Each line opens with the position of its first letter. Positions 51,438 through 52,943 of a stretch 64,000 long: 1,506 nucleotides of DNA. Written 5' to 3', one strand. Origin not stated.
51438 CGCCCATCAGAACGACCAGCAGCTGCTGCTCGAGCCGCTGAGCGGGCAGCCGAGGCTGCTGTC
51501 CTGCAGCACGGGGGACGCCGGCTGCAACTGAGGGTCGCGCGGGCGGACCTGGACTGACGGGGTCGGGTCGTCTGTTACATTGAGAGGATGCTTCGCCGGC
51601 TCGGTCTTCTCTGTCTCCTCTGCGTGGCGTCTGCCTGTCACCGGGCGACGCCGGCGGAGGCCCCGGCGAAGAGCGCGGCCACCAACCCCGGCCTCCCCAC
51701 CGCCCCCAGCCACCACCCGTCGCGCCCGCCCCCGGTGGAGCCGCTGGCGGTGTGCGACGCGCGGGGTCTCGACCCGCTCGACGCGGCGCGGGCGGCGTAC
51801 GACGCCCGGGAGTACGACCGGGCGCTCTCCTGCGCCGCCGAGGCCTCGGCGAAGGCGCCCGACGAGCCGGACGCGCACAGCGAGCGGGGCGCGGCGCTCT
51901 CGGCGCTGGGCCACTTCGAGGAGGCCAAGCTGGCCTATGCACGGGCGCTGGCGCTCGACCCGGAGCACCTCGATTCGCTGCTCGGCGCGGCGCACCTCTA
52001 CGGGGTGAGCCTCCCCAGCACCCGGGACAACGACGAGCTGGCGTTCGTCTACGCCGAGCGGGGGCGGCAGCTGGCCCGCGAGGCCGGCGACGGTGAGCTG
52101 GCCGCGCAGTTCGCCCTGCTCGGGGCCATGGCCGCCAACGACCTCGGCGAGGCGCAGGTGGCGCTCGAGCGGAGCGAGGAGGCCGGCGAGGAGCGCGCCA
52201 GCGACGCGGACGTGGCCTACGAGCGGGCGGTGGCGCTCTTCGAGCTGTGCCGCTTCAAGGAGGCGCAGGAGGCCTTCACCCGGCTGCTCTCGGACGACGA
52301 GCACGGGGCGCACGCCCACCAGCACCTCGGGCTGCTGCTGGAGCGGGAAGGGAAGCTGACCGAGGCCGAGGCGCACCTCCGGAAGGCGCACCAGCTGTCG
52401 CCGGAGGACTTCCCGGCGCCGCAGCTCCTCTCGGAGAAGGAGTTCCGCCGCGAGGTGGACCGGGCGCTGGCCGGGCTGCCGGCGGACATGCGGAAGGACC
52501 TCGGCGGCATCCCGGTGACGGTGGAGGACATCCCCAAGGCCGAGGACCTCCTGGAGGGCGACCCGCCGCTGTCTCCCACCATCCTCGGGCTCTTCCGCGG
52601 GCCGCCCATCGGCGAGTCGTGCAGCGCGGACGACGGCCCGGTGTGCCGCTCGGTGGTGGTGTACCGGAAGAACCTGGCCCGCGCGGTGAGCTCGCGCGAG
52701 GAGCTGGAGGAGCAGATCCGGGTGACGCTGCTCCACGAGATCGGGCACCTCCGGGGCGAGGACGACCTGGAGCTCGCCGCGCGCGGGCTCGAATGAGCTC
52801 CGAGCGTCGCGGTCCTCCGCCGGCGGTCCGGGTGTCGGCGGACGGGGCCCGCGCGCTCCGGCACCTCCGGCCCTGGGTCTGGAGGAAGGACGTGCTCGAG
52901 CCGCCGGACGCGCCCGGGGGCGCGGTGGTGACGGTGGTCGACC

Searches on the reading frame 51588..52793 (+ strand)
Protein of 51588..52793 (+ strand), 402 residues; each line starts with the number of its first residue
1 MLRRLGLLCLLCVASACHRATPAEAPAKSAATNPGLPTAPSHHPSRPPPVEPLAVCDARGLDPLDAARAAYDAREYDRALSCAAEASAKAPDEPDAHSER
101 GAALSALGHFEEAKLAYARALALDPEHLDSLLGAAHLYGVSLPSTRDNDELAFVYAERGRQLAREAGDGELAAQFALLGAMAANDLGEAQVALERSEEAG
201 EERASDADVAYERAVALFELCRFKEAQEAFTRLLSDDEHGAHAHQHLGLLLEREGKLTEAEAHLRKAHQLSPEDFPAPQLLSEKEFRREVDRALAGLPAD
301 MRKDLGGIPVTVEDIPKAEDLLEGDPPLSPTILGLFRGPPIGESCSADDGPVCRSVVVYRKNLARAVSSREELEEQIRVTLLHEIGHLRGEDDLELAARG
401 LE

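Call 46: search_protein_families(library=ncbifam, proteins=[window:51588-52793:+], max_evalue=0.00001)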
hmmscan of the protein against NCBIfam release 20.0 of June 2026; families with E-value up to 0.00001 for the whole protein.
window:51588-52793:+ (402 aa): 4 families
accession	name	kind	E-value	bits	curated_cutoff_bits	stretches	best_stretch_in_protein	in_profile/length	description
NF040959.1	MamA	equivalog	3.5e-11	42.9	200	1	190-270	122-202/204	magnetosome protein MamA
TIGR02917.1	PEP_TPR_lipo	equivalog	3.3e-10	38.5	312.2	1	72-134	443-505/899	XrtA/PEP-CTERM system TPR-repeat protein PrsT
TIGR00990.1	3a0801s09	subfamily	1.5e-07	30.5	757.25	0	180-272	372-464/615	mitochondrial import receptor subunit TOM70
TIGR02552.1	LcrH_SycD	equivalog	1.3e-06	28.2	104.8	0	208-274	19-85/136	SycD/LcrH family type III secretion system chaperone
